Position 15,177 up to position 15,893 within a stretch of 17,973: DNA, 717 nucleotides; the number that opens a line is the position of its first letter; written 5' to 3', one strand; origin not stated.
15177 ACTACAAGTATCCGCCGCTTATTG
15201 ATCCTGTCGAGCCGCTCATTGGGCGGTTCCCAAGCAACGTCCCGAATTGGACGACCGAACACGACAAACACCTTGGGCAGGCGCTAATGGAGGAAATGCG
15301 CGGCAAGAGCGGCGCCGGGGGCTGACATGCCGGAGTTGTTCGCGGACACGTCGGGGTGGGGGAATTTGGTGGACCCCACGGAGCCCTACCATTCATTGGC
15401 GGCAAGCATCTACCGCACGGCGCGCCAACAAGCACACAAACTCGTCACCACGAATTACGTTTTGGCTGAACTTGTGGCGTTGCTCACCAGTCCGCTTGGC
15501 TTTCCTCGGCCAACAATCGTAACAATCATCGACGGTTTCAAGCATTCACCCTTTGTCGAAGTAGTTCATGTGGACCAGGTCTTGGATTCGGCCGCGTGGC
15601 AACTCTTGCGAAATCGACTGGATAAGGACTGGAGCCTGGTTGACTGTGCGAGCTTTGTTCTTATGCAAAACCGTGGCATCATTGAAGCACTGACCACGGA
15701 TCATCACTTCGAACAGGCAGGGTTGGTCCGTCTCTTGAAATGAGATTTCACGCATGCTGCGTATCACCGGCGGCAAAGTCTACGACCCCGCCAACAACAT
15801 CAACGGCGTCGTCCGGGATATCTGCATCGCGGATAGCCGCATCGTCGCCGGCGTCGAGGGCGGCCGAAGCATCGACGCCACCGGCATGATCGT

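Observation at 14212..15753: Low-GC four-gene insertion carrying a PIN toxin, wedged between fwdB and fwdA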

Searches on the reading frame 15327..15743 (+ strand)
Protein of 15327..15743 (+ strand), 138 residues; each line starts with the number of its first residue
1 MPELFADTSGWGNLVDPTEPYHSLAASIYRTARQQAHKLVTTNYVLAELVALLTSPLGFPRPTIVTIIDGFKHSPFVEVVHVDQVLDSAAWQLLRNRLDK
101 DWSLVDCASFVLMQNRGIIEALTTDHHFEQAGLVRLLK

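Call 6: search_protein_families(library=pfam, proteins=[window:15327-15743:+], max_evalue=0.1)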
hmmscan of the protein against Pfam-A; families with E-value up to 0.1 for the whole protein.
window:15327-15743:+ (138 aa): 2 families
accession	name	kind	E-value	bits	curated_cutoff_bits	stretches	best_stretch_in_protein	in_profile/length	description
PF01850.27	PIN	-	3.5e-06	28.1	23.6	1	5-131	2-117/120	PIN domain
PF08910.15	Aida_N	-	0.038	14.8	25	1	7-43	13-49/103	Aida N-terminus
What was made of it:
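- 15327..15743 (+): PIN-domain toxin, VapC-like and closest to VapC20. It starts 1 nt after the ORF3 stop and ends 10 nt before the fwdA ATG. PF01850 (call 6).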

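Call 7: search_protein_families(library=ncbifam, proteins=[window:15327-15743:+], max_evalue=0.1)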
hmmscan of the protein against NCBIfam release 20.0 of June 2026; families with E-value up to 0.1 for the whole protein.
window:15327-15743:+ (138 aa): 0 families

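Call 8: search_protein_families(library=padloc, proteins=[window:15327-15743:+], max_evalue=1)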
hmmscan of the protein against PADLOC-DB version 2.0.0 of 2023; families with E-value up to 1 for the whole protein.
window:15327-15743:+ (138 aa): 0 families

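Call 9: search_protein_families(library=phrogs, proteins=[window:15327-15743:+], max_evalue=1)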
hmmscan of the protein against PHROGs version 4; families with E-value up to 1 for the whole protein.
window:15327-15743:+ (138 aa): 2 families
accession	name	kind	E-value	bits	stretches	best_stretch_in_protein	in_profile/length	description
phrog_6649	-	unknown function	0.0025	18.8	1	64-100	17-51/68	-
phrog_30413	-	unknown function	0.24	12.6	1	87-126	19-56/75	-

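Call 26: find_homologous_proteins(query=window:15327-15743:+, max_evalue=0.001)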
Query window:15327-15743:+ (138 aa): 2063 proteins with E <= 0.001 among 2078 candidates; the best 120 are listed.
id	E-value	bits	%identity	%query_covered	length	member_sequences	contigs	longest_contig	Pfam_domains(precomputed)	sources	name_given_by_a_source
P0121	1.2e-86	306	100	100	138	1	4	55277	PF01850.28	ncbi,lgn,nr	ncbi:MAG: hypothetical protein L0Y72_08455 [Gemmataceae bacterium]|nr:hypothetical protein [Gemmatac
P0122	6.0e-67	242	78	100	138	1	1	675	PF01850.28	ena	-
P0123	7.6e-67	241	77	100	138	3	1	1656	PF01850.28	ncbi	ncbi:MAG: type II toxin-antitoxin system VapC family toxin [Gemmataceae bacterium]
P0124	7.6e-67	241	78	100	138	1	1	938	PF01850.28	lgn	-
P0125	5.5e-66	239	75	100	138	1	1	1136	PF01850.28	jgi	jgi:predicted nucleic acid-binding protein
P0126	5.9e-66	239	75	100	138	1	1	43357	PF01850.28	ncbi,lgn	-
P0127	2.0e-65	237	75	100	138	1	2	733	PF01850.28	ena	-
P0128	2.1e-65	237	77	100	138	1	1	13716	PF01850.28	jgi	jgi:predicted nucleic acid-binding protein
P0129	2.2e-65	237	78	100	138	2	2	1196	PF01850.28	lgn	-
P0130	4.1e-65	236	77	100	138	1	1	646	-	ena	-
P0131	7.5e-65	235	75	100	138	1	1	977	PF01850.28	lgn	-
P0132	1.0e-64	235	75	100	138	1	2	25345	PF01850.28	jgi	jgi:hypothetical protein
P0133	1.0e-64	235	75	100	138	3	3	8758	PF01850.28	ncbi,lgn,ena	-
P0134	1.4e-64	234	77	100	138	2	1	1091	PF01850.28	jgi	jgi:predicted nucleic acid-binding protein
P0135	2.2e-64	234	76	100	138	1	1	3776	PF01850.28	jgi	jgi:predicted nucleic acid-binding protein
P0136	5.2e-64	232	75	100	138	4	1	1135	PF01850.28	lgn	-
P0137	5.4e-64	232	75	100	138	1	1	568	PF01850.28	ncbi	-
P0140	8.2e-64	232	75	100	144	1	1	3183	PF01850.28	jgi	jgi:predicted nucleic acid-binding protein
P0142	1.4e-63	231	76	100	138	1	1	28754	PF01850.28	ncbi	-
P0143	1.6e-63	231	74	100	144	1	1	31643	PF01850.28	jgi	jgi:predicted nucleic acid-binding protein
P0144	1.9e-63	230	75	100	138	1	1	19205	PF01850.28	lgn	-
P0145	2.6e-63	230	75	100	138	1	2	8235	PF01850.28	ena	-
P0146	3.1e-63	230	75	100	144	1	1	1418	PF01850.28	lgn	-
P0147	3.6e-63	230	74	100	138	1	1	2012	PF01850.28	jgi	jgi:predicted nucleic acid-binding protein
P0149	3.7e-63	230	75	100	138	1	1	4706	PF01850.28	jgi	jgi:uncharacterized protein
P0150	4.1e-63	229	72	100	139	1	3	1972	PF01850.28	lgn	-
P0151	7.1e-63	229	72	100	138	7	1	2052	PF01850.28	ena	-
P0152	7.2e-63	229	72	100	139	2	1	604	PF01850.28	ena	-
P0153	7.7e-63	229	72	100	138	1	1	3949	PF01850.28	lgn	-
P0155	1.1e-62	228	72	100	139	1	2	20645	PF01850.28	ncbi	-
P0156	1.3e-62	228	73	100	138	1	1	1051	PF01850.28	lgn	-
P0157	1.9e-62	227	75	100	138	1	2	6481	PF01850.28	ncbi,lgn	-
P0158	2.6e-62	227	72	100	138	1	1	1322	PF01850.28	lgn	-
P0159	2.6e-62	227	72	100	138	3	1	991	PF01850.28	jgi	-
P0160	2.7e-62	227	70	100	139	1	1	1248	PF01850.28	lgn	-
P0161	2.9e-62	227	72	100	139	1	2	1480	PF01850.28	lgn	-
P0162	3.5e-62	226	74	99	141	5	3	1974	PF01850.28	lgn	-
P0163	3.6e-62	226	72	100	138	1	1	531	PF01850.28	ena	-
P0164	3.6e-62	226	72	100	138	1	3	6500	PF01850.28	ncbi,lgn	-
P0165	3.6e-62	226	73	100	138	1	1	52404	PF01850.28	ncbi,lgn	-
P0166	3.6e-62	226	74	100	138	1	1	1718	PF01850.28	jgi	jgi:predicted nucleic acid-binding protein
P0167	3.7e-62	226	73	100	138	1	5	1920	PF01850.28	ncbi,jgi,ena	jgi:predicted nucleic acid-binding protein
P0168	3.7e-62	226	73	100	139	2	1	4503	PF01850.28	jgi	-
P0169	3.7e-62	226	73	100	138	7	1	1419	PF01850.28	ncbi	-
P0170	5.2e-62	226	72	100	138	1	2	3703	PF01850.28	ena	-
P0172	6.5e-62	226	73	100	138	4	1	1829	PF01850.28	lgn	-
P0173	7.0e-62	225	75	100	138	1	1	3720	PF01850.28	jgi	jgi:predicted nucleic acid-binding protein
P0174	8.0e-62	225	70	100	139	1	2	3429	PF01850.28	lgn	-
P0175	8.9e-62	225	71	100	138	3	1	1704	PF01850.28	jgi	-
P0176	9.3e-62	225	71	100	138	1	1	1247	PF01850.28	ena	-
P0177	9.8e-62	225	69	100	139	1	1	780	PF01850.28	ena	-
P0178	1.0e-61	225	70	100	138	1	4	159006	PF01850.28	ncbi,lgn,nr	ncbi:PIN domain-containing protein [candidate division KSB1 bacterium]|nr:PIN domain-containing prot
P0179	1.3e-61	225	72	100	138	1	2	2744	PF01850.28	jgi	-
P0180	1.4e-61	224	73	100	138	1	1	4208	PF01850.28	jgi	jgi:predicted nucleic acid-binding protein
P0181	1.5e-61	224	75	100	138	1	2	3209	PF01850.28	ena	-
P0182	1.5e-61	224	72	100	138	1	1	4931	PF01850.28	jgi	jgi:uncharacterized protein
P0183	1.8e-61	224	70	100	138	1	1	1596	PF01850.28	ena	-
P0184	1.8e-61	224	75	100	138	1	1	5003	PF01850.28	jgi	jgi:predicted nucleic acid-binding protein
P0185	2.0e-61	224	75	100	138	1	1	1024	PF01850.28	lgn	-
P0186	2.0e-61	224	74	100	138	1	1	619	PF01850.28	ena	-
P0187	2.1e-61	224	74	99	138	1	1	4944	PF01850.28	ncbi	-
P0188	2.1e-61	224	73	100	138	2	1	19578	PF01850.28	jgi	jgi:predicted nucleic acid-binding protein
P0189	2.5e-61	224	72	100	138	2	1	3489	PF01850.28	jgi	jgi:predicted nucleic acid-binding protein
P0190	2.6e-61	224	72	100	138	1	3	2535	PF01850.28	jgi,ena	-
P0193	4.7e-61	223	70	100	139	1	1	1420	PF01850.28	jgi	jgi:uncharacterized protein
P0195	4.9e-61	223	72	100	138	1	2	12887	PF01850.28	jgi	jgi:predicted nucleic acid-binding protein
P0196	5.0e-61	223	72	100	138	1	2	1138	PF01850.28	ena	-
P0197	5.7e-61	222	70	100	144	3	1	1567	PF01850.28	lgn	-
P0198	6.2e-61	222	70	100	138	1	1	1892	PF01850.28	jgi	-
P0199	7.5e-61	222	72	100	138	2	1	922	PF01850.28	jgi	jgi:predicted nucleic acid-binding protein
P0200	9.9e-61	222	70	100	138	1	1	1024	PF01850.28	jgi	jgi:uncharacterized protein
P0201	1.1e-60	222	70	100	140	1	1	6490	PF01850.28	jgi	jgi:predicted nucleic acid-binding protein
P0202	1.3e-60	221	72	100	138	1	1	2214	PF01850.28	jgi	jgi:predicted nucleic acid-binding protein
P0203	1.3e-60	221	70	100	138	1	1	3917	PF01850.28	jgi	jgi:predicted nucleic acid-binding protein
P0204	1.6e-60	221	70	100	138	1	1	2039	PF01850.28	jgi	jgi:predicted nucleic acid-binding protein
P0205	1.8e-60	221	70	100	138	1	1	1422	PF01850.28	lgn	-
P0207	1.9e-60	221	71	100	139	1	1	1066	PF01850.28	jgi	-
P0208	2.6e-60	220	69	100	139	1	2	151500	PF01850.28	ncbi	-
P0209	2.9e-60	220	70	100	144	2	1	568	PF01850.28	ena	-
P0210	2.9e-60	220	68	100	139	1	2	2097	PF01850.28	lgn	-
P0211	3.1e-60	220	69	100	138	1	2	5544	PF01850.28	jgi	jgi:uncharacterized protein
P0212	3.5e-60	220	71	100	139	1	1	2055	PF01850.28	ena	-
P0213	4.7e-60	219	68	100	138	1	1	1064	PF01850.28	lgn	-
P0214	4.7e-60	219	70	100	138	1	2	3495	PF01850.28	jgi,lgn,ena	-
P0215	5.2e-60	219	70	100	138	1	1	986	PF01850.28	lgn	-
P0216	5.2e-60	219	74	100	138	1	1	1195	PF01850.28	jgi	jgi:predicted nucleic acid-binding protein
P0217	6.5e-60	219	69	100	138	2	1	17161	PF01850.28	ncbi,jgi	-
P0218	7.7e-60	219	69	99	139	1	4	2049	PF01850.28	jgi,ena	-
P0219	8.9e-60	219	68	100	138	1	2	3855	PF01850.28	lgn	-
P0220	9.3e-60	219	72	100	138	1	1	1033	PF01850.28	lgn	-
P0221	1.0e-59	218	71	99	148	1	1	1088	PF01850.28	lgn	-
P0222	1.2e-59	218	67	100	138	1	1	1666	PF01850.28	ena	-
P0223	1.2e-59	218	68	100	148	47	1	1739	PF01850.28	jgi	jgi:predicted nucleic acid-binding protein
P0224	1.3e-59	218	71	100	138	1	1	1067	PF01850.28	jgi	-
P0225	1.4e-59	218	72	100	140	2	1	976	PF01850.28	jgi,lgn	-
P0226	1.4e-59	218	71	100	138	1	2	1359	PF01850.28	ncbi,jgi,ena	-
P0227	1.4e-59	218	70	100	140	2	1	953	PF01850.28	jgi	jgi:predicted nucleic acid-binding protein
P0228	1.6e-59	218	67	100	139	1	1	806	PF01850.28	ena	-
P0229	1.7e-59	218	70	100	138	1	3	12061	PF01850.28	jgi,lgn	jgi:predicted nucleic acid-binding protein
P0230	1.8e-59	218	70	100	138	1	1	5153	PF01850.28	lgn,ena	-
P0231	1.8e-59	218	70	100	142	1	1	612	PF01850.28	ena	-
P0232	1.9e-59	218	70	100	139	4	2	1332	PF01850.28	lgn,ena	-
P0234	2.4e-59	217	70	100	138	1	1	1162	PF01850.28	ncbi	-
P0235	2.5e-59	217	70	100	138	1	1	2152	PF01850.28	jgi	jgi:uncharacterized protein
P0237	2.6e-59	217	68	100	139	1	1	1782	PF01850.28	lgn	-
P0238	3.3e-59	217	70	100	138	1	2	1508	PF01850.28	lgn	-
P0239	3.3e-59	217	69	100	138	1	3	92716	PF01850.28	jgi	-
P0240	3.8e-59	217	68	100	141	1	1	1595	PF01850.28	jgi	jgi:uncharacterized protein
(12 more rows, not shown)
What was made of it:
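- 15327..15743 (+): 2063 homologs, one of them named VapC by its source (call 26).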

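Call 36: find_encoding_contigs(protein=P0178, flank=4000, max_places=2)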
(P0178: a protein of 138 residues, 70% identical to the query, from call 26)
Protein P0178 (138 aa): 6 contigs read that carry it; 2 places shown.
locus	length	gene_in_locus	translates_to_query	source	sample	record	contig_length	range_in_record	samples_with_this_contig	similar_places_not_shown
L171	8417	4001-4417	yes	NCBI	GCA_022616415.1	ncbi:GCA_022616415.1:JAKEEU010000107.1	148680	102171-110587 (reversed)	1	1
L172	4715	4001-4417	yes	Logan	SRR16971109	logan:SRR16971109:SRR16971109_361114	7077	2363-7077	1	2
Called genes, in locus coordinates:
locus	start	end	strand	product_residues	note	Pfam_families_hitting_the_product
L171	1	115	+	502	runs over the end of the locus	PF00361:Proton_antipo_M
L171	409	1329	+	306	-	PF00158:Sigma54_activat, PF14532:Sigma54_activ_2, PF07728:AAA_5, PF02954:HTH_8 (faint), PF25601:AAA_lid_14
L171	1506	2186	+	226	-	-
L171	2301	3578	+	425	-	PF13585:CHU_C (faint), PF13174:TPR_6 (faint), PF13428:TPR_14 (faint), PF14559:TPR_19 (weak), PF13860:FlgD_ig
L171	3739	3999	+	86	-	-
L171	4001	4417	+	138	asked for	PF01850:PIN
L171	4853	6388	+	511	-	PF02789:Peptidase_M17_N, PF00883:Peptidase_M17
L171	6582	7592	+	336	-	PF01408:GFO_IDH_MocA, PF22725:GFO_IDH_MocA_C3, PF02894:GFO_IDH_MocA_C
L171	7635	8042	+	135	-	-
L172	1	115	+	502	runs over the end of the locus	PF00361:Proton_antipo_M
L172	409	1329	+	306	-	PF00158:Sigma54_activat, PF14532:Sigma54_activ_2, PF07728:AAA_5, PF02954:HTH_8 (faint), PF25601:AAA_lid_14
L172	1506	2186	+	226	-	-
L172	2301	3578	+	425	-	PF13585:CHU_C (faint), PF13174:TPR_6 (faint), PF13428:TPR_14 (faint), PF14559:TPR_19 (weak), PF13860:FlgD_ig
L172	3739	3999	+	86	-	-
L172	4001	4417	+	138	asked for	PF01850:PIN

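Call 37: find_encoding_contigs(protein=P0208, flank=4000, max_places=2)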
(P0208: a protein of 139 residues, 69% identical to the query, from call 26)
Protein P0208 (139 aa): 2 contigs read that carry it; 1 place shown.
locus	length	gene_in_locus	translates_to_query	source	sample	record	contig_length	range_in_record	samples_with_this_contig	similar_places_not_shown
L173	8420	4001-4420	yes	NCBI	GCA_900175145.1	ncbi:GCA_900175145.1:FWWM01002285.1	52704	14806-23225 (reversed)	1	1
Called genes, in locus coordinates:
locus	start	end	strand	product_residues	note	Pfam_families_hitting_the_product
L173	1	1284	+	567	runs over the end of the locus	PF02776:TPP_enzyme_N, PF00205:TPP_enzyme_M, PF02775:TPP_enzyme_C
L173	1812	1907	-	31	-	-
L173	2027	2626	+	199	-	PF13391:HNH_2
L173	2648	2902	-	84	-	-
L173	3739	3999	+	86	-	-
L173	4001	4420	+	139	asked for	PF01850:PIN (weak)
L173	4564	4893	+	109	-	-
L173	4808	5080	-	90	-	-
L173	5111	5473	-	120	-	-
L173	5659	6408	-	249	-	-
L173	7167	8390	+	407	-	PF13433:Peripla_BP_5, PF13458:Peripla_BP_6, PF01094:ANF_receptor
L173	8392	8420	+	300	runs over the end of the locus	PF02653:BPD_transp_2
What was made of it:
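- Close PIN homologs with the same antitoxin tail lie in unrelated contexts in other phyla (calls 36, 37).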

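Call 58: search_solved_structures(query=window:15327-15743:+, max_evalue=1, show_alignments=2)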
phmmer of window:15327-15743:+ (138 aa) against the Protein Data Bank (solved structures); distinct sequences matched with E-value up to 1: 3.
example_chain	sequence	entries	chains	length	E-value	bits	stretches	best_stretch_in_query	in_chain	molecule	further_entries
5wzf_A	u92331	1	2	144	1.5e-11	47.8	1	3-135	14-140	23S rRNA-specific endonuclease VapC20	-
5wz4_A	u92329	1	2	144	1.9e-10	44.2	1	3-135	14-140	23S rRNA-specific endonuclease VapC20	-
1w8i_A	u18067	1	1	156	0.13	15.7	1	28-116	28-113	PUTATIVE VAPC RIBONUCLEASE AF_1683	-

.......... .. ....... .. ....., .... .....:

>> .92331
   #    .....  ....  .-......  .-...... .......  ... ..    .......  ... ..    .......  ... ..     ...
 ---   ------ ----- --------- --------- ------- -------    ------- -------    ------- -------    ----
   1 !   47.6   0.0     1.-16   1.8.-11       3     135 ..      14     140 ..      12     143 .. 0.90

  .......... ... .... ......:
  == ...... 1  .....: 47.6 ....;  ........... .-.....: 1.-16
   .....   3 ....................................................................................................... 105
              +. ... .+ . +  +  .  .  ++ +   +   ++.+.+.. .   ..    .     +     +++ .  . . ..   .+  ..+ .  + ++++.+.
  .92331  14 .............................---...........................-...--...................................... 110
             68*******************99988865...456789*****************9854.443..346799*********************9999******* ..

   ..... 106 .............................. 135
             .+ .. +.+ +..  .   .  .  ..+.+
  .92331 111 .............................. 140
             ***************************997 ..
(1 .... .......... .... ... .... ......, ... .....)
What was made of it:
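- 15327..15743 (+): 5wzf VapC20 at E 1.5e-11 (call 58).
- On VapBC type II toxin-antitoxin: VapC20 at E 1.5e-11 (call 58).
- The 5wzf molecule name in call 58 is '23S rRNA-specific endonuclease VapC20'.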

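Call 59: search_protein_families(library=pfam, proteins=[L171:3739-3996:+, L173:3739-3996:+], max_evalue=0.1)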
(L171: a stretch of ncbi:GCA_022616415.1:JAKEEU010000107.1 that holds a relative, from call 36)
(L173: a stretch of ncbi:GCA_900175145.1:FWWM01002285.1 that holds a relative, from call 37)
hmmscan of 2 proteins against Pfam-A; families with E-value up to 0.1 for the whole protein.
L171:3739-3996:+ (86 aa): 0 families

L173:3739-3996:+ (86 aa): 0 families
